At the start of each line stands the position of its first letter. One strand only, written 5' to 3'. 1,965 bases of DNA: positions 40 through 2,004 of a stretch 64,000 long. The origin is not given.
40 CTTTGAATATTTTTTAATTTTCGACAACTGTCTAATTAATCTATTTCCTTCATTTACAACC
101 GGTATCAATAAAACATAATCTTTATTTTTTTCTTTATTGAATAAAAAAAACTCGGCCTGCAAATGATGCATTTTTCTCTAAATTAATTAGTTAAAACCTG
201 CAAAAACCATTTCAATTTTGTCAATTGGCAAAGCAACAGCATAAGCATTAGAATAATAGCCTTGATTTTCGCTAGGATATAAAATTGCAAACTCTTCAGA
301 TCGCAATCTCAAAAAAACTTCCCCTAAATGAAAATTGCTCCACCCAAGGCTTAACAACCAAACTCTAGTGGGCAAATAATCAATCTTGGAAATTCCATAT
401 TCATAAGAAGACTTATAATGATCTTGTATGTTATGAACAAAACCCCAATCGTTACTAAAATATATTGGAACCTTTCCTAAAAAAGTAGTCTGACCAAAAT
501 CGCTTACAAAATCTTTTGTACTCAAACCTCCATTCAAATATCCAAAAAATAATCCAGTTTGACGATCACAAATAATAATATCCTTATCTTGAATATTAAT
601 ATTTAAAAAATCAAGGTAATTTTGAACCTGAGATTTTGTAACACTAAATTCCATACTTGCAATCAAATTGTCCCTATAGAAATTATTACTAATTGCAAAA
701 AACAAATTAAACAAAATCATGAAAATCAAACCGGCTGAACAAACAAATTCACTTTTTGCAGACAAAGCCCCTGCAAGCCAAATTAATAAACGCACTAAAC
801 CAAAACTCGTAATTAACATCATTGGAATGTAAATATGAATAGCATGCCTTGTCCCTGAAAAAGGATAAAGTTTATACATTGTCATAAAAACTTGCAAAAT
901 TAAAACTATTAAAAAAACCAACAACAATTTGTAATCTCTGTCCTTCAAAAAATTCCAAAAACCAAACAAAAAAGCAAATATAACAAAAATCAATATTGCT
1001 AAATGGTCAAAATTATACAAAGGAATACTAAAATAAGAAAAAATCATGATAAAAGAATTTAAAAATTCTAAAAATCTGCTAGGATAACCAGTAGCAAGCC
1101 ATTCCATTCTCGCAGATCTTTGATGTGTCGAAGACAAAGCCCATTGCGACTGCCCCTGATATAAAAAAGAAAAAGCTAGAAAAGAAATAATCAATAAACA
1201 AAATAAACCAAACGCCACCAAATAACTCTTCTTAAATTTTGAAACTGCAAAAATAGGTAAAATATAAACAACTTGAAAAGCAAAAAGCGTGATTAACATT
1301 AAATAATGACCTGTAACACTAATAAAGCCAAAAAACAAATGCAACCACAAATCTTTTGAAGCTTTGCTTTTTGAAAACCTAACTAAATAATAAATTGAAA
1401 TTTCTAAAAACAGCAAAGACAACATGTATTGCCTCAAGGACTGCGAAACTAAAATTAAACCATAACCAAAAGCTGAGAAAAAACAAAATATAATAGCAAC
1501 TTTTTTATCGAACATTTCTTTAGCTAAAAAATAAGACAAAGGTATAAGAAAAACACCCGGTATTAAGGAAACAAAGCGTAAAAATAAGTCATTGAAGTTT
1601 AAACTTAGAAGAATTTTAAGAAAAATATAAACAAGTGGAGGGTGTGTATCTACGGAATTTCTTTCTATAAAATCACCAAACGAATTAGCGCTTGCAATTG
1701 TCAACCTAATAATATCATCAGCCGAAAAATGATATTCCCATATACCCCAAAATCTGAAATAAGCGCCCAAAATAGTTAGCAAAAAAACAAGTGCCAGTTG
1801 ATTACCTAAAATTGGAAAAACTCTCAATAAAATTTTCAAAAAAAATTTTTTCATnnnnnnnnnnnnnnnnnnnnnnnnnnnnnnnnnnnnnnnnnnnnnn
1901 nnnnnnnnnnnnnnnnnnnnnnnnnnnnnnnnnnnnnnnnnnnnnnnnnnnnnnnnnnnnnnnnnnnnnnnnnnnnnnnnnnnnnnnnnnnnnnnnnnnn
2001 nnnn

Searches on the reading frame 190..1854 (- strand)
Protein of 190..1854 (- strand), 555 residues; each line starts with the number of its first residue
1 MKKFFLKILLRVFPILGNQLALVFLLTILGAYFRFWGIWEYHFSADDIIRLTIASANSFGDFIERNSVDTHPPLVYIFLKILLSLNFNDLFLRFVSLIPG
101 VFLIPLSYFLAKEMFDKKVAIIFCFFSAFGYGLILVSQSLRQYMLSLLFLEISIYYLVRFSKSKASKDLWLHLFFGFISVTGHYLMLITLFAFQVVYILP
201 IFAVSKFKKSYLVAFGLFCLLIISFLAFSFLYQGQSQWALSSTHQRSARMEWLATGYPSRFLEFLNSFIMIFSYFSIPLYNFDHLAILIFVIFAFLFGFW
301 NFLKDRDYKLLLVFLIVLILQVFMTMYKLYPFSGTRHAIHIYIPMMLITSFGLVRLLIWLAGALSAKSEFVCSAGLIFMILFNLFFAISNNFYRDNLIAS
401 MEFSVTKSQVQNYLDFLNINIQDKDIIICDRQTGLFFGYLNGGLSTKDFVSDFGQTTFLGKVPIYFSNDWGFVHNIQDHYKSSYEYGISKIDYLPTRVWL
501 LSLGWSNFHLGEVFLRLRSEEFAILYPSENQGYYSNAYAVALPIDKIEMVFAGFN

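Call 42: search_protein_families(library=pfam, proteins=[window:190-1854:-], max_evalue=1)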
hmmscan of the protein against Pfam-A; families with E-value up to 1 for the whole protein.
window:190-1854:- (555 aa): 1 family
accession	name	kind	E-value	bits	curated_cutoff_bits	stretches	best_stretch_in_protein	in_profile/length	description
PF13231.12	PMT_2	-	3.9e-07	30.8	26.1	1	71-224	2-155/160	Dolichyl-phosphate-mannose-protein mannosyltransferase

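Call 82: find_encoding_contigs(protein=window:190-1854:-, flank=10000, max_places=2)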
Protein window:190-1854:- (555 aa): no gene with exactly this product is on record in the collection.
